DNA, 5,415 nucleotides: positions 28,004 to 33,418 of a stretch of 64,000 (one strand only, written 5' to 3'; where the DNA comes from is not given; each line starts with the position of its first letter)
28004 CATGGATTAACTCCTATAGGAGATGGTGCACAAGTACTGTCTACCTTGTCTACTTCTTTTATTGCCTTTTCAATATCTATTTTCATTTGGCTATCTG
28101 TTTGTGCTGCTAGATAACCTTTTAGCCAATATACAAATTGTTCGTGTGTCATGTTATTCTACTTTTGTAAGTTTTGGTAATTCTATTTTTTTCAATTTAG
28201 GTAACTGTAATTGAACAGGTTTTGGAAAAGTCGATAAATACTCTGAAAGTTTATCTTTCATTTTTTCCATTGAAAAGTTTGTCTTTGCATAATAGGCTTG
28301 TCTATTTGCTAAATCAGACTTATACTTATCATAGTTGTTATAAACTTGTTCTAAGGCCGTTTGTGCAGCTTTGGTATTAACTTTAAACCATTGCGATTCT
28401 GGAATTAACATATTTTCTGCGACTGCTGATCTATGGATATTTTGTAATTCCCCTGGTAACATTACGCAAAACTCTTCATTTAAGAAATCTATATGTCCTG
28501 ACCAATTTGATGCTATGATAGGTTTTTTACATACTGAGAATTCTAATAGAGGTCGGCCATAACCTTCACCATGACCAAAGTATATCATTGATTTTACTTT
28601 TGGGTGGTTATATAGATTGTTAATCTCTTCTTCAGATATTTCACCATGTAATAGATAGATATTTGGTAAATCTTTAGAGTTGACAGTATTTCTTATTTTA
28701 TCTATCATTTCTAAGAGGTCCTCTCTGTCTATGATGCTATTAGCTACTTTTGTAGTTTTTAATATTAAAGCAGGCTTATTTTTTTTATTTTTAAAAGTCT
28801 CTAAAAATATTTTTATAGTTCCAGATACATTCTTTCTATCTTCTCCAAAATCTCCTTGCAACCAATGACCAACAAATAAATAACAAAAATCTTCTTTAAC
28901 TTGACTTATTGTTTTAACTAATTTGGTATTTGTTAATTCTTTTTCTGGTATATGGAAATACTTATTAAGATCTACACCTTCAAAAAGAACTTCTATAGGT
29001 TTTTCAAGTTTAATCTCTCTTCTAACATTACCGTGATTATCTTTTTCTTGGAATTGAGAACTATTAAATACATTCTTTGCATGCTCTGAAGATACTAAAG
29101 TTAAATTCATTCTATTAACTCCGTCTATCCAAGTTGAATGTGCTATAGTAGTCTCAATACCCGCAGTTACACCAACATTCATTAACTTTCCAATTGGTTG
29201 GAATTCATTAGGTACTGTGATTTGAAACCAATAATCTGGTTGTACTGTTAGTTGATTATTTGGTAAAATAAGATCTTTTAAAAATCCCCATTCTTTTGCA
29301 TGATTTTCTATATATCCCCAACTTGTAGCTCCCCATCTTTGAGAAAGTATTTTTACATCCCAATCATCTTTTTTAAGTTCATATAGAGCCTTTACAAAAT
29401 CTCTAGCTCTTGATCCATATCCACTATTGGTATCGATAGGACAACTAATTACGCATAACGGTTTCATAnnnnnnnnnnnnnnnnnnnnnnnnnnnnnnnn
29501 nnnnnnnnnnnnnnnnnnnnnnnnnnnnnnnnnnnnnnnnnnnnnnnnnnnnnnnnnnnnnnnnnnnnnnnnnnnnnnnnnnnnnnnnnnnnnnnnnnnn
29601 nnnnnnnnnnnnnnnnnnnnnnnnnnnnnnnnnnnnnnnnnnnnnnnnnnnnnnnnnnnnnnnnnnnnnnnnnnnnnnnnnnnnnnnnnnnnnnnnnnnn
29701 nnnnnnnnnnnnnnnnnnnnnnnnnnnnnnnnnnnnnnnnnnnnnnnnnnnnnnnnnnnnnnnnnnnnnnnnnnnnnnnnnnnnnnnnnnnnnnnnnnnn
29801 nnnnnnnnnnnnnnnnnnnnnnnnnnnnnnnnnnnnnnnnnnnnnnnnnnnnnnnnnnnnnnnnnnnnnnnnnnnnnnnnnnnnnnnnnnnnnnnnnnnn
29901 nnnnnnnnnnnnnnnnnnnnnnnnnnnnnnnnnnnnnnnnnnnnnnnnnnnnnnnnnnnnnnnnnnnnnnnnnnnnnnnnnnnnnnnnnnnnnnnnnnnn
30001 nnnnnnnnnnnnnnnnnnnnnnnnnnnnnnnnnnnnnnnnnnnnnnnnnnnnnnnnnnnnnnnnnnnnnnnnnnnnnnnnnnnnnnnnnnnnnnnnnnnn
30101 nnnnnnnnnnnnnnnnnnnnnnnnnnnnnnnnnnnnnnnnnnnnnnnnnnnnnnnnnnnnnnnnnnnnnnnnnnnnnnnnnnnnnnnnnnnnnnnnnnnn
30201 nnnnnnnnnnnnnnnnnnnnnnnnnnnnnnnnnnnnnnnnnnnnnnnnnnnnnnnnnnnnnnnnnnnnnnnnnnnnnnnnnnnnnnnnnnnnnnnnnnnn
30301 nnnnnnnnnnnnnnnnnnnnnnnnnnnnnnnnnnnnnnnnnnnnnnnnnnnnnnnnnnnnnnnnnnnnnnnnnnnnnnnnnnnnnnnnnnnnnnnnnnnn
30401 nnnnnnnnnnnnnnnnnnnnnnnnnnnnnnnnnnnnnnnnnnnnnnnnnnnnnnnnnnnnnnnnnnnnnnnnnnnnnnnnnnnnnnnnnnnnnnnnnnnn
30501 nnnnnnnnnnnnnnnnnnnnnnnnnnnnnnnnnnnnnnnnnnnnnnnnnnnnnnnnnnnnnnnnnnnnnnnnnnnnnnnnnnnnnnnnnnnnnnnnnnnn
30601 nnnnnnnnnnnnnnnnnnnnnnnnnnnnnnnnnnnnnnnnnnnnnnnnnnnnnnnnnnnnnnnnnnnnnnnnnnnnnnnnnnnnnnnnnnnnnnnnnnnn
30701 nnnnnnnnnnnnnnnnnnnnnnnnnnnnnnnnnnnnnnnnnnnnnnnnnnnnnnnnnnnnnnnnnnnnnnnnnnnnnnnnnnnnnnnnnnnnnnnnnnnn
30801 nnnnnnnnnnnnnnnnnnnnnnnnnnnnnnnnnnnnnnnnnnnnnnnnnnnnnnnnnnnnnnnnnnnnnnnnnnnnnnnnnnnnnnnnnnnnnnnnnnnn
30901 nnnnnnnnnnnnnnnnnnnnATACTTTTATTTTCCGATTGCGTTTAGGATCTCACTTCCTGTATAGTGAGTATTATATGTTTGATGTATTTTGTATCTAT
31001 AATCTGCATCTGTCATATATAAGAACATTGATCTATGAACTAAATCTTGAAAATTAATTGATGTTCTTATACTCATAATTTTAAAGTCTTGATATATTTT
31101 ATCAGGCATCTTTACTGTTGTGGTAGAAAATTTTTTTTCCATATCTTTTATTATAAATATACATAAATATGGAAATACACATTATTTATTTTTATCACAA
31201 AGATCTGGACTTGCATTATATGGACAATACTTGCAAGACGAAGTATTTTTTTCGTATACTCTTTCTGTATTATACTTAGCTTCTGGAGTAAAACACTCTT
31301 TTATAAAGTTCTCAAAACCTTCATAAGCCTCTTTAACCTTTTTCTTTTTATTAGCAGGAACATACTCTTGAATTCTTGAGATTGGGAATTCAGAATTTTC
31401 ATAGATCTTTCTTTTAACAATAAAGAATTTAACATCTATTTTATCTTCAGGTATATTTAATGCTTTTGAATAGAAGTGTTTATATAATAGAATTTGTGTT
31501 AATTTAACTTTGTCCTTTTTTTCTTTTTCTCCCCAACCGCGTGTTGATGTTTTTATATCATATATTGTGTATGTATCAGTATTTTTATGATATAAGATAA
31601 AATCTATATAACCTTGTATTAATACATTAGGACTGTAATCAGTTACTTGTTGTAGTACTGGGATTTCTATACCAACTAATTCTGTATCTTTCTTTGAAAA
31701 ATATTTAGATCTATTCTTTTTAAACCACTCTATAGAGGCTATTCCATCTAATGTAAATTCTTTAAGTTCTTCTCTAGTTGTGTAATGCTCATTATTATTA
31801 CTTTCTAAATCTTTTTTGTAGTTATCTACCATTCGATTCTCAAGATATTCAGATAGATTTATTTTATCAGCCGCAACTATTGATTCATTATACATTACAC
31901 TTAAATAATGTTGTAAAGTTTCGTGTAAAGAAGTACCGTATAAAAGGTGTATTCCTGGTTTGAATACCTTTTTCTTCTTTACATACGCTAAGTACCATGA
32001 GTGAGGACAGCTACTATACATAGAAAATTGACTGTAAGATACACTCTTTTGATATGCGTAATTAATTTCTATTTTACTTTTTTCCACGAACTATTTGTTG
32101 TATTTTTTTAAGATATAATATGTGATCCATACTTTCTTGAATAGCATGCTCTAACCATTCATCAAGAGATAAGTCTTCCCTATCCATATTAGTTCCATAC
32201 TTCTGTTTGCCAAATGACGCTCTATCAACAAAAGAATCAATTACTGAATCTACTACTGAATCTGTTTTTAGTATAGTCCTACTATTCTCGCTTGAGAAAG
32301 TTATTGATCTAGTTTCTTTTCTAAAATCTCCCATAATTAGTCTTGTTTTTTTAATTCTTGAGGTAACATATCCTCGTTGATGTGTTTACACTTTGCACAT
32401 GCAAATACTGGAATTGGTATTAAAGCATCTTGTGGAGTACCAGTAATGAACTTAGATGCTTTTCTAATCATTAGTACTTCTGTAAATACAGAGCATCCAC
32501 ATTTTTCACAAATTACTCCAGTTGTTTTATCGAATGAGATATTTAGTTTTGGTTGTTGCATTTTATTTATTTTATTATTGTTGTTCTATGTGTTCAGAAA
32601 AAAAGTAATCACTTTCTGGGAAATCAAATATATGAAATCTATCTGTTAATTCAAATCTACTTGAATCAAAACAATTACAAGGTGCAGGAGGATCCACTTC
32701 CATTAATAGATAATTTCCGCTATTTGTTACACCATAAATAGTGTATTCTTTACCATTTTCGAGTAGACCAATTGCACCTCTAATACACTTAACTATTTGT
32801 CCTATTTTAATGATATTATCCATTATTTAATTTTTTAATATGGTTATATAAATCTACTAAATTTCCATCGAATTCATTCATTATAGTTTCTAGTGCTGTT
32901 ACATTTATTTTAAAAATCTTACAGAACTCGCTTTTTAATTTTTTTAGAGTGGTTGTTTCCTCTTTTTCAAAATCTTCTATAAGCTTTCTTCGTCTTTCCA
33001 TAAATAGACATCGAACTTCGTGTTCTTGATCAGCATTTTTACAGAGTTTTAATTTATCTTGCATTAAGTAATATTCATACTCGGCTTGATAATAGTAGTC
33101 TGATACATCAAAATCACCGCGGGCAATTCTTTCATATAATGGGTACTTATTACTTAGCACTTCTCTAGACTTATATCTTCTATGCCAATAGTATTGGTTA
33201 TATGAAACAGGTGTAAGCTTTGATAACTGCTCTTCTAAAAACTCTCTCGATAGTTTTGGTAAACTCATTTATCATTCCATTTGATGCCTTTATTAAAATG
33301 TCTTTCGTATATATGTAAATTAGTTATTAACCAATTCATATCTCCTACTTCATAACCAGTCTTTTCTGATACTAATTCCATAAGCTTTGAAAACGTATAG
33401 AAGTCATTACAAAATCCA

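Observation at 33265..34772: dCMP hydroxymethylase + dCMP deaminase + dUTPase module predicts hydroxymethyl-pyrimidine (hmC-type) DNA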

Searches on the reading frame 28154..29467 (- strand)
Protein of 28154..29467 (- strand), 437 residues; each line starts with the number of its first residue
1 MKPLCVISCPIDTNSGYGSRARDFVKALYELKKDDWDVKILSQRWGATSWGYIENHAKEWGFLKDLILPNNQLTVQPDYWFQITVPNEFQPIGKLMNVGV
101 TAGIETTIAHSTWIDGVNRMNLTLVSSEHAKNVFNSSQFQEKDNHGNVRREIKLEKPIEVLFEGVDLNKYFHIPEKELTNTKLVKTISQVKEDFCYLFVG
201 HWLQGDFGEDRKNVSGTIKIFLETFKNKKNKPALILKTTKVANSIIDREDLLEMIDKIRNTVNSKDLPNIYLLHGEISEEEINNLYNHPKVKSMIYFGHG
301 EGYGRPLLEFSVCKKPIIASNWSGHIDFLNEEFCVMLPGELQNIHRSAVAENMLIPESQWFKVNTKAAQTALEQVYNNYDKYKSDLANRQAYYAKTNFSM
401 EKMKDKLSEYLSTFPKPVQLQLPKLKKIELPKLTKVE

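Call 12: search_protein_families(library=pfam, proteins=[window:28154-29467:-], max_evalue=0.001)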
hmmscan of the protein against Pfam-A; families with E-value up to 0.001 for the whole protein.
window:28154-29467:- (437 aa): 1 family
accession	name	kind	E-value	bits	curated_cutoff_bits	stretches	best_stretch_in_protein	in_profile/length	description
PF00534.26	Glycos_transf_1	-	0.00019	21.4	26.4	1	256-331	60-133/172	Glycosyl transferases group 1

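Call 65: search_protein_families(library=ncbifam, proteins=[window:28154-29467:-], max_evalue=0.01)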
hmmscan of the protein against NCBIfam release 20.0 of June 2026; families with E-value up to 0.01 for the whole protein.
window:28154-29467:- (437 aa): 3 families
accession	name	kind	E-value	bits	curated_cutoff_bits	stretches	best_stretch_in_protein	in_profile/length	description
TIGR02472.1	sucr_P_syn_N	equivalog_domain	6.6e-05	21.9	576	1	127-363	182-413/439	sucrose-phosphate synthase, putative, glycosyltransferase domain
TIGR04047.1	MSMEG_0565_glyc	hypoth_equivalog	0.00022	20.5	259.85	1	148-346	153-333/373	MSMEG_0565 family glycosyltransferase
NF038298.1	EPS_HpsO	equivalog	0.0056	15.5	575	1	150-374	162-370/388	hormogonium polysaccharide biosynthesis glycosyltransferase HpsO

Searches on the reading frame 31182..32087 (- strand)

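Call 3: search_protein_families(library=pfam, proteins=[window:31182-32087:-], max_evalue=0.01)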
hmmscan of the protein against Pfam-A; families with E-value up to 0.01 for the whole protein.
window:31182-32087:- (301 aa): 2 families
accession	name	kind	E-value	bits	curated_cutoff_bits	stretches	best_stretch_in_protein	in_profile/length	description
PF12705.13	PDDEXK_1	-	1.3e-18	68.3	22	1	16-292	2-244/247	PD-(D/E)XK nuclease superfamily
PF08696.17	Dna2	-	0.0027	17.9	22.4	0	40-118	79-149/204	DNA replication factor Dna2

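Call 4: search_protein_families(library=phrogs, proteins=[window:31182-32087:-], max_evalue=0.001)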
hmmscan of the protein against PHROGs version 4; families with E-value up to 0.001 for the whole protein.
window:31182-32087:- (301 aa): 3 families
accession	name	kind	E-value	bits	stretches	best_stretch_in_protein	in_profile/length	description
phrog_69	-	DNA, RNA and nucleotide metabolism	8e-20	72.3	1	15-293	89-322/501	exonuclease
phrog_1218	-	DNA, RNA and nucleotide metabolism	1.6e-12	48.4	1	15-259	9-244/364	exonuclease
phrog_31737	-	DNA, RNA and nucleotide metabolism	0.00075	20.3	0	9-61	37-89/146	exonuclease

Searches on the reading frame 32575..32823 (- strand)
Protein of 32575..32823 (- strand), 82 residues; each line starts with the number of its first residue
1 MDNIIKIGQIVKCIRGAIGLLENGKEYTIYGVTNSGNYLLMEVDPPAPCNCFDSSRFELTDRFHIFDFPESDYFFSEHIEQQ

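Call 3: search_protein_families(library=pfam, proteins=[window:32575-32823:-], max_evalue=0.01)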
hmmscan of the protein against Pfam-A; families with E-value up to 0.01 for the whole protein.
window:32575-32823:- (82 aa): 0 families

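Call 4: search_protein_families(library=phrogs, proteins=[window:32575-32823:-], max_evalue=0.001)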
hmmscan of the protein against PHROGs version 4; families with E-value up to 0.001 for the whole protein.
window:32575-32823:- (82 aa): 1 family
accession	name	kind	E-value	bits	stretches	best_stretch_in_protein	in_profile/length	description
phrog_4927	-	unknown function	0.00065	20.7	1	1-34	1-35/73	-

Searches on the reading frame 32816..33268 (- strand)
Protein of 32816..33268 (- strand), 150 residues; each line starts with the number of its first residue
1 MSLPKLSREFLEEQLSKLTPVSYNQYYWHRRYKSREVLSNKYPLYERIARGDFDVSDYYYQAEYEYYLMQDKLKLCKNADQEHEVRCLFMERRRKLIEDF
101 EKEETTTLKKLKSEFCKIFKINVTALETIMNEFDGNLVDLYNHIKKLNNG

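Call 3: search_protein_families(library=pfam, proteins=[window:32816-33268:-], max_evalue=0.01)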
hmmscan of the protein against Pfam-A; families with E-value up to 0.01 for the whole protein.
window:32816-33268:- (150 aa): 0 families

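Call 4: search_protein_families(library=phrogs, proteins=[window:32816-33268:-], max_evalue=0.001)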
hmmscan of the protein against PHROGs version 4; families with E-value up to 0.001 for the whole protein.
window:32816-33268:- (150 aa): 0 families

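Call 65: search_protein_families(library=ncbifam, proteins=[window:32816-33268:-], max_evalue=0.01)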
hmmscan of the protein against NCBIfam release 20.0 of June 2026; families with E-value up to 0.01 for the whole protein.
window:32816-33268:- (150 aa): 0 families
